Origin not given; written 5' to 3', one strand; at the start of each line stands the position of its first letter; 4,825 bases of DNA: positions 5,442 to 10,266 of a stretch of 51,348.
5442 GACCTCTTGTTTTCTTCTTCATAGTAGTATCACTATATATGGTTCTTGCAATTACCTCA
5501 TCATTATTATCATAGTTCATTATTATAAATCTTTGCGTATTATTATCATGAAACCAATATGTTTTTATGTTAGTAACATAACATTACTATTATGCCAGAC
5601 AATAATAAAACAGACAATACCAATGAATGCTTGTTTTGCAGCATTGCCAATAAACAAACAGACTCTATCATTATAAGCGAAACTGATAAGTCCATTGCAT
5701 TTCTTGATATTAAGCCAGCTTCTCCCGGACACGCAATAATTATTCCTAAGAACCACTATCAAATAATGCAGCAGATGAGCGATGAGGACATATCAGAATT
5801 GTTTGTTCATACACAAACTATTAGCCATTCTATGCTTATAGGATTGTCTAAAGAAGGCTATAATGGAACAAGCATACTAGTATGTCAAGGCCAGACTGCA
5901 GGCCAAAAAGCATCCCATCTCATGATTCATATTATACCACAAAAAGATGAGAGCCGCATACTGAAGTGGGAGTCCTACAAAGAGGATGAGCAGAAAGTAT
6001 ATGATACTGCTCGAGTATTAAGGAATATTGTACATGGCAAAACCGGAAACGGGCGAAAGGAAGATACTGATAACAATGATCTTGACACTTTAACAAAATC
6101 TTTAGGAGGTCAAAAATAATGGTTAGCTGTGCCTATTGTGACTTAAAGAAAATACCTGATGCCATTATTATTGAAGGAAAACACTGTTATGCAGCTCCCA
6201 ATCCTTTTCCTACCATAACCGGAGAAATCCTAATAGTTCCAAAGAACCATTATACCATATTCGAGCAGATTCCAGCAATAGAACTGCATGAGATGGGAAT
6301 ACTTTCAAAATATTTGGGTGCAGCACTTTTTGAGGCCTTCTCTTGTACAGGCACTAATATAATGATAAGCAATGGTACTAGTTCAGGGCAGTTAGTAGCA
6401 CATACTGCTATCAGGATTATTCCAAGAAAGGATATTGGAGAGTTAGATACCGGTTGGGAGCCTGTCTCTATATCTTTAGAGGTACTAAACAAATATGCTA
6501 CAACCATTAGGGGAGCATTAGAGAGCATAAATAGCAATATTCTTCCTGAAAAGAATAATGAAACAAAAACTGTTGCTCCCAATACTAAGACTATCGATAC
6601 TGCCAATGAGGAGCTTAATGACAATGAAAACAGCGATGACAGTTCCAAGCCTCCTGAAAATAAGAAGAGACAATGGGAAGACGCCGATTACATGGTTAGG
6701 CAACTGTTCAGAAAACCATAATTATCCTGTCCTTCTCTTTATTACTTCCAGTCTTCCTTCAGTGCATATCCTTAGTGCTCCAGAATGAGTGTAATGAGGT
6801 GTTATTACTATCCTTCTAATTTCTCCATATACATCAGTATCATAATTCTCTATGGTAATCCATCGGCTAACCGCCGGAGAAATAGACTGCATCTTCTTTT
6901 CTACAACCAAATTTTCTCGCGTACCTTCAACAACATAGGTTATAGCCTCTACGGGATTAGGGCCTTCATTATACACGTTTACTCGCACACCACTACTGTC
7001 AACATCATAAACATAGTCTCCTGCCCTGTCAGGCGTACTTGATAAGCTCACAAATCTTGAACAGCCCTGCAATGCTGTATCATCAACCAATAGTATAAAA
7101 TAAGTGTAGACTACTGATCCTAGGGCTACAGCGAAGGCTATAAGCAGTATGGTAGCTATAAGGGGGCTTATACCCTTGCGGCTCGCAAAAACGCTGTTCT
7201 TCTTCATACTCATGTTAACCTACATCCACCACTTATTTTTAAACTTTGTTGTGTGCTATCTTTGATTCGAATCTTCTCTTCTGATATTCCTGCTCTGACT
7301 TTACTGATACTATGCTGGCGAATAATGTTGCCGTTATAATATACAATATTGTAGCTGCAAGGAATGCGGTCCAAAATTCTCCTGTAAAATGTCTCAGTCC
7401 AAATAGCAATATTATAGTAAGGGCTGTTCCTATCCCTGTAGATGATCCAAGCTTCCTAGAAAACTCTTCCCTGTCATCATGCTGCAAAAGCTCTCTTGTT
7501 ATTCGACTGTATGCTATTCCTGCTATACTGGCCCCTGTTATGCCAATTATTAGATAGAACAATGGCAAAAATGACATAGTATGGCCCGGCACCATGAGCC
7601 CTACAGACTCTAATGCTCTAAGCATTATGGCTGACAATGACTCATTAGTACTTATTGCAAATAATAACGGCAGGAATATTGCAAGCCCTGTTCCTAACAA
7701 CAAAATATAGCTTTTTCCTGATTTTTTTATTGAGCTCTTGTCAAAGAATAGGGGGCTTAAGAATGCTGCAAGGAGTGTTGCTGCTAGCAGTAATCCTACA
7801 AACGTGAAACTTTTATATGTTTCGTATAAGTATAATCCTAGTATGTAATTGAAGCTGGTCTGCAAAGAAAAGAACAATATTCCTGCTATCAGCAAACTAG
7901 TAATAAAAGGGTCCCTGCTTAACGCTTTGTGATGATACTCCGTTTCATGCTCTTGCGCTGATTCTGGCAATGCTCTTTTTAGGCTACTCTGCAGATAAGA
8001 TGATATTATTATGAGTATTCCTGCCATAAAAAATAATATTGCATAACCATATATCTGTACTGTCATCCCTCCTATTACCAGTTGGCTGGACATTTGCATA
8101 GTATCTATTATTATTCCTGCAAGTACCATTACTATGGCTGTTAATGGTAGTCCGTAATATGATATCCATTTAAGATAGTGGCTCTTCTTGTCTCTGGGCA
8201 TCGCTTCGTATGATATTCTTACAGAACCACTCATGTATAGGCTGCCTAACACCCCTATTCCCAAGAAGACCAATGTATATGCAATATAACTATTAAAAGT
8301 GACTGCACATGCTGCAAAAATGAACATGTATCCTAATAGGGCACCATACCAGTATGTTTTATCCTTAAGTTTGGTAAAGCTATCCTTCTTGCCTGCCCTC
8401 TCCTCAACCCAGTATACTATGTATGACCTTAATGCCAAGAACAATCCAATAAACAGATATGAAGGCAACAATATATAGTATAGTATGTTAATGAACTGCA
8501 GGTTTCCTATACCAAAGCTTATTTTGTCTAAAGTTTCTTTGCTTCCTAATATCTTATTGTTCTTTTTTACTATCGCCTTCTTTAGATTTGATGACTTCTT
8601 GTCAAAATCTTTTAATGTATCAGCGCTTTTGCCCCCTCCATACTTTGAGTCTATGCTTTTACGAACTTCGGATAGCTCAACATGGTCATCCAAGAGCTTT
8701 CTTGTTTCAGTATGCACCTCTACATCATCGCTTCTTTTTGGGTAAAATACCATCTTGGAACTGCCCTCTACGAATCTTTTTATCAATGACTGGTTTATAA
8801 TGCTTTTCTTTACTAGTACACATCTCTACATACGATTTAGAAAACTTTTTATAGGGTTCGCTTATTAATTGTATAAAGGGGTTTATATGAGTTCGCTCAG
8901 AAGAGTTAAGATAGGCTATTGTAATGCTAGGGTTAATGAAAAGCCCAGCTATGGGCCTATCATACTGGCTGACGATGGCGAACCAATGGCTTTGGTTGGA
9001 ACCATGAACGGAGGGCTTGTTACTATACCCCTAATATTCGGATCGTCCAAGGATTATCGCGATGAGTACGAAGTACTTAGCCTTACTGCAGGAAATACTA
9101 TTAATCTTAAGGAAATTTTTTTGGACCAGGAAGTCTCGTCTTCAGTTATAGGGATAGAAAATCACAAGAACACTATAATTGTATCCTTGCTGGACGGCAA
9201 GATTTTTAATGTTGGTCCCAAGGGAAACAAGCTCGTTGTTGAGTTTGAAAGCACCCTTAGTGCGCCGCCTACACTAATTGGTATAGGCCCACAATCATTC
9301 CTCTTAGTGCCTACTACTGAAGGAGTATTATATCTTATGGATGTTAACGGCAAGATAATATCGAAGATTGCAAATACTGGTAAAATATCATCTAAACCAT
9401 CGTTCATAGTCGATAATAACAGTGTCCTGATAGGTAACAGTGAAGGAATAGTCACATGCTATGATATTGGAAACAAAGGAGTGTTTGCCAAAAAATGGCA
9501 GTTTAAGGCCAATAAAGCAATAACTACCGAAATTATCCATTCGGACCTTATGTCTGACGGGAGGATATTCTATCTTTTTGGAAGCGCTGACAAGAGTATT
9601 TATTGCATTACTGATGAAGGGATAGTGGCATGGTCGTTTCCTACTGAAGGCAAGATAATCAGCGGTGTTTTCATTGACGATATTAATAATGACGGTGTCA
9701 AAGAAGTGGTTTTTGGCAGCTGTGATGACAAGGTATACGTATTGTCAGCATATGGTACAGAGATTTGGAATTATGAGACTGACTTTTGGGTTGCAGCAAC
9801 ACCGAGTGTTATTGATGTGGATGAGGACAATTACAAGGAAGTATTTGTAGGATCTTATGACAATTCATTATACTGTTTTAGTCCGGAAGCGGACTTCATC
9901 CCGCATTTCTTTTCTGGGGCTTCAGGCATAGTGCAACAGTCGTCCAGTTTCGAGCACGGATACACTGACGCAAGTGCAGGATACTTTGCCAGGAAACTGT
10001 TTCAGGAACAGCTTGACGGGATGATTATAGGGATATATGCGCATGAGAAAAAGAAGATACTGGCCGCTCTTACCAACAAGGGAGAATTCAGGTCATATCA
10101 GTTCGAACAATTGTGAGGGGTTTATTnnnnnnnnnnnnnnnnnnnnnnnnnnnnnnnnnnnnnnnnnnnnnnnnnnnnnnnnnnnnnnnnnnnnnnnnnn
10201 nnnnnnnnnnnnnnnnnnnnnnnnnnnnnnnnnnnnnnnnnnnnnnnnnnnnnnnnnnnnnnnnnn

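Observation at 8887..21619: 12.7-kb eight-gene operon: beta-propeller, deviant KaiC-like ATPase, orphan NFACT-R, and duplicated pairs of prepilin-like and Sec-secreted Cys-rich giant proteins; candidate undescribed surface filament/adhesion system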

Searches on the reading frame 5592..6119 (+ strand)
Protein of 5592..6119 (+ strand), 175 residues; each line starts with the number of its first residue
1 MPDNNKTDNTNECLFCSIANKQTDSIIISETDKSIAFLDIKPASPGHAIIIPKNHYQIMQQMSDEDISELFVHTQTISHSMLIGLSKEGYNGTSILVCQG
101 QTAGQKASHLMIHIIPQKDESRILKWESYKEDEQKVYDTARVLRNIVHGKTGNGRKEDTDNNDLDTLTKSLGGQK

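Call 9: search_protein_families(library=pfam, proteins=[window:5592-6119:+], max_evalue=0.01)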
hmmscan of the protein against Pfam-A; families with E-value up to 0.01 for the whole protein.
window:5592-6119:+ (175 aa): 3 families
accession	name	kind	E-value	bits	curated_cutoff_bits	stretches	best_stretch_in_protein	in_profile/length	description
PF01230.28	HIT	-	3.2e-17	63.4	21.5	1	21-119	2-97/98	HIT domain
PF11969.13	DcpS_C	-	2.6e-10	41.2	24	1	12-125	1-110/114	Scavenger mRNA decapping enzyme C-term binding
PF04677.20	CwfJ_C_1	-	3.1e-06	27.5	21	1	6-117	7-109/122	Protein similar to CwfJ C-terminus 1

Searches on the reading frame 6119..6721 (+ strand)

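Call 9: search_protein_families(library=pfam, proteins=[window:6119-6721:+], max_evalue=0.01)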
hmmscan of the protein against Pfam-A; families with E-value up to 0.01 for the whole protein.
window:6119-6721:+ (200 aa): 1 family
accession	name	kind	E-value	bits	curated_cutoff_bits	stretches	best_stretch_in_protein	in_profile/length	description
PF01230.28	HIT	-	4.5e-12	46.9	21.5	1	11-105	3-97/98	HIT domain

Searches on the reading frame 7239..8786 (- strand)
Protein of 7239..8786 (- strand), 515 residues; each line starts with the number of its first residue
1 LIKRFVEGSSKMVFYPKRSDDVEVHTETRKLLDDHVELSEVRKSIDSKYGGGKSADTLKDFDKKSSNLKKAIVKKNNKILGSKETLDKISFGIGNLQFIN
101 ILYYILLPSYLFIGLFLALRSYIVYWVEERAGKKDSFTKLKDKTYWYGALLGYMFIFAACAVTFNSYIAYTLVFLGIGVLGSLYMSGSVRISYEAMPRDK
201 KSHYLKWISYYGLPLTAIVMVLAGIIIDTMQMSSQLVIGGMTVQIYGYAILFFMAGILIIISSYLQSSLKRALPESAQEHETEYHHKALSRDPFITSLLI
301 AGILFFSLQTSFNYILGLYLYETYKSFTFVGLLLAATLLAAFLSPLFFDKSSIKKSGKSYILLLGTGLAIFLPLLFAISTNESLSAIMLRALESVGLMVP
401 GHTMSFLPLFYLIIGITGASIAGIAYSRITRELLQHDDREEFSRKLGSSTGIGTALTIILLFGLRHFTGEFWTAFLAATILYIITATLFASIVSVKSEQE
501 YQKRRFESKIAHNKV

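Call 9: search_protein_families(library=pfam, proteins=[window:7239-8786:-], max_evalue=0.01)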
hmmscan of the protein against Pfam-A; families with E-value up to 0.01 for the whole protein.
window:7239-8786:- (515 aa): 1 family
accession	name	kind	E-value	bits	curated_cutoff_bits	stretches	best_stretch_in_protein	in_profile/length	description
PF03030.21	H_PPase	-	0.0028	16.8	29.7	0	383-503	224-332/645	Inorganic H+ pyrophosphatase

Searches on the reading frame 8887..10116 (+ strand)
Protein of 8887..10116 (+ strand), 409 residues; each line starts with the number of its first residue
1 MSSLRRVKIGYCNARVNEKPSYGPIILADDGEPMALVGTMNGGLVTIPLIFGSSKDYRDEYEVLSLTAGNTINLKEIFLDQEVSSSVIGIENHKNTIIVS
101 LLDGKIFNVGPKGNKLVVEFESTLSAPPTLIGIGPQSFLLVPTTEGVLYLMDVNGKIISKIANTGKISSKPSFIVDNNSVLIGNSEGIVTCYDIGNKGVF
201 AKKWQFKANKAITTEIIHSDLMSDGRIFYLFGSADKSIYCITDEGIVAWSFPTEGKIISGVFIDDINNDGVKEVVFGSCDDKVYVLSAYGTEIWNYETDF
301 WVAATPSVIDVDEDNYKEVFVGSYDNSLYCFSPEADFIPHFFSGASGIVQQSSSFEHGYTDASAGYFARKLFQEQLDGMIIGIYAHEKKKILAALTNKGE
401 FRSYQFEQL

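Call 4: search_protein_families(library=pfam, proteins=[window:8887-10116:+], max_evalue=1)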
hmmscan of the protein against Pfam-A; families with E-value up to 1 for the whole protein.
window:8887-10116:+ (409 aa): 9 families
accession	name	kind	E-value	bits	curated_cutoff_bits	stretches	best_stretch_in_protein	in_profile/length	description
PF13570.13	Beta-prop_ACSF4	-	7.8e-24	85.1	133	2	74-311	42-266/329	Beta-alanine-activating enzyme, beta-propeller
PF25292.1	Beta-prop_CGLA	-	1e-15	58.5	26.8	2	241-337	14-108/316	Lambda-carrageenase beta-propeller domain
PF13517.12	FG-GAP_3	-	0.00017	22.5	26.9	2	265-321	1-61/61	FG-GAP-like repeat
PF14783.12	BBS2_Mid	-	0.00027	21.5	27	0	308-334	4-30/108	Ciliary BBSome complex subunit 2, middle region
PF13360.13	PQQ_2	-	0.0011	19.1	27.6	1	145-331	2-184/233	Outer membrane protein assembly factor BamB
PF23383.1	Beta-prop_IFT140_1st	-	0.0023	17.2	27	0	90-196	197-306/406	IFT140 first beta-propeller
PF24796.1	WDR55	-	0.057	12.9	200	0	173-241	15-80/296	WDR55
PF24807.1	WD40_CDC20-Fz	-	0.13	12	200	1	148-226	31-148/292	CDC20/Fizzy WD40 domain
PF15907.11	Itfg2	-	0.23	11.1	27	0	261-285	78-102/330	Integrin-alpha FG-GAP repeat-containing protein 2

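Call 5: search_protein_families(library=ncbifam, proteins=[window:8887-10116:+], max_evalue=1)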
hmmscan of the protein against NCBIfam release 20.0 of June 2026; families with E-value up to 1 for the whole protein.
window:8887-10116:+ (409 aa): 3 families
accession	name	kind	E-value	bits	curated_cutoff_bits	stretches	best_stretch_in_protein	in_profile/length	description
NF053615.1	SerThrKinAfsKStmc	equivalog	1.7e-05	23.7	1300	1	146-288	674-801/809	protein serine/threonine kinase AfsK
TIGR03300.1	assembly_YfgL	equivalog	5.5e-05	22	285.2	2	88-209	59-174/377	outer membrane protein assembly factor BamB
NF053688.1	BamI_Bacteroidota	equivalog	0.0024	17.2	370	1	243-349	284-392/452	BamI family beta-barrel-assembly machinery protein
